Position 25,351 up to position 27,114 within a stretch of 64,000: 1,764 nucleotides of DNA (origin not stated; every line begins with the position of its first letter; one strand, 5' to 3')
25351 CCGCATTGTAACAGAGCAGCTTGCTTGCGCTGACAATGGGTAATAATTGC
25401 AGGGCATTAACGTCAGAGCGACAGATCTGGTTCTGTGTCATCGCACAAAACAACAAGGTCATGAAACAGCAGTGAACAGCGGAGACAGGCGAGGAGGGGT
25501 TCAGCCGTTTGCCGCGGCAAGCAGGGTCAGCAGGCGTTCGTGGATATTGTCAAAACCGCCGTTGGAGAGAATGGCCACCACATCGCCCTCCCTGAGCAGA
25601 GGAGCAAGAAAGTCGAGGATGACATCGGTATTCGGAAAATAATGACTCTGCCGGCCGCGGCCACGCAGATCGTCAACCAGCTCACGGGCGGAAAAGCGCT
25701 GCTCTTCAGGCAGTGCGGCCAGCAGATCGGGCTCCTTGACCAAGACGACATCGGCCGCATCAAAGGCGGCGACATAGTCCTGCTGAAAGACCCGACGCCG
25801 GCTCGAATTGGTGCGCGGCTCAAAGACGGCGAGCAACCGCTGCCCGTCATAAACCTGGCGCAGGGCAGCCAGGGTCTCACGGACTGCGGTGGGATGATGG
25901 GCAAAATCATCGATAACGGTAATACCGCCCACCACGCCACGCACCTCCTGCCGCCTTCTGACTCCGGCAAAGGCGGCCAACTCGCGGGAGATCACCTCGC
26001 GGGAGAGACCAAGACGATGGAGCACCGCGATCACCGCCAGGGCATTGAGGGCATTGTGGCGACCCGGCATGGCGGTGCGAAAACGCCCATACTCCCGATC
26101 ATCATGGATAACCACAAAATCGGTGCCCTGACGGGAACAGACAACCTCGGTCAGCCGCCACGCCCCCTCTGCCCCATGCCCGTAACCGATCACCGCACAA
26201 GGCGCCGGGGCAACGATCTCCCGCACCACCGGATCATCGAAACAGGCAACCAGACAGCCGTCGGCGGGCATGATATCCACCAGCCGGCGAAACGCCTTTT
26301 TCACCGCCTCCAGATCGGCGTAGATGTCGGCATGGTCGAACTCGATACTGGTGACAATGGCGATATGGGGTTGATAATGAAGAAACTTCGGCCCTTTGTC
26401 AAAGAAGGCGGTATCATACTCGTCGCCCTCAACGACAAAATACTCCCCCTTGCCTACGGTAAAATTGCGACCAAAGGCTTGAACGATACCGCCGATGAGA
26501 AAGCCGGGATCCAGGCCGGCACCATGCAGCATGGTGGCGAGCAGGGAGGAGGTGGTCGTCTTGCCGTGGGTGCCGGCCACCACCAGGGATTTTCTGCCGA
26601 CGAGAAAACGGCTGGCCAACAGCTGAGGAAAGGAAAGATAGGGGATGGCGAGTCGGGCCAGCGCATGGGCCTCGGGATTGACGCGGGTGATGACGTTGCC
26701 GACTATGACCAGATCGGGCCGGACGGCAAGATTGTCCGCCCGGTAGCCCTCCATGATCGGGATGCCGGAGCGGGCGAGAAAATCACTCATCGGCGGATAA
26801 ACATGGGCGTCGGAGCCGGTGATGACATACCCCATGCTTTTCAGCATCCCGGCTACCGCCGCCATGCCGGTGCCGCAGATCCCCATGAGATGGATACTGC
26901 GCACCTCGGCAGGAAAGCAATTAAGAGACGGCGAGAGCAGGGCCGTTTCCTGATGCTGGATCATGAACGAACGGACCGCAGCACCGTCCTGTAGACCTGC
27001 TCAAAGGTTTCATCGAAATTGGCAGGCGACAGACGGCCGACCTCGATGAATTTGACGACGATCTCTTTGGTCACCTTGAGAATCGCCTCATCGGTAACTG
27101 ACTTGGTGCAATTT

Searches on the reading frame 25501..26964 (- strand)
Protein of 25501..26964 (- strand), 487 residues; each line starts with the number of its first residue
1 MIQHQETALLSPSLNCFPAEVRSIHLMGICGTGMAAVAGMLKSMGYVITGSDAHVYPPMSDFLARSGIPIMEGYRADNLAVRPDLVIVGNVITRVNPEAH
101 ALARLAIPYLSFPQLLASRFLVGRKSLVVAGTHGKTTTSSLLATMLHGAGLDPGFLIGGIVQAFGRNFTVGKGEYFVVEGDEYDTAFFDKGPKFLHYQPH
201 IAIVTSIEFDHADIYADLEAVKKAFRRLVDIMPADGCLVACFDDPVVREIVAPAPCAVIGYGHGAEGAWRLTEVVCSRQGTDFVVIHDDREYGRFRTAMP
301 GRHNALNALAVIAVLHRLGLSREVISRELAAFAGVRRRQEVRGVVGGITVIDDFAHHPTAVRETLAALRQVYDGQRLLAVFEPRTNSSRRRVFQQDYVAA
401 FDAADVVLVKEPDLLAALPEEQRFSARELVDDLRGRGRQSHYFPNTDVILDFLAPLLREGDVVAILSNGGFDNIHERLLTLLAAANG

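Call 33: search_protein_families(library=pfam, proteins=[window:25501-26964:-], max_evalue=0.00001)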
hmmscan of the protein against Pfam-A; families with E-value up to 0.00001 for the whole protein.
window:25501-26964:- (487 aa): 3 families
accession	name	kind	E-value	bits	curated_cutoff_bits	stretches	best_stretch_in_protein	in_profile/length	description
PF08245.18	Mur_ligase_M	-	1.3e-27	97.5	24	1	129-314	1-199/200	Mur ligase middle domain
PF02875.26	Mur_ligase_C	-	9.2e-19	69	28.4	1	337-469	1-127/127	Mur ligase, glutamate ligase domain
PF01225.30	Mur_ligase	-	1.3e-16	61.1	21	1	24-117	2-88/95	Mur ligase family, catalytic domain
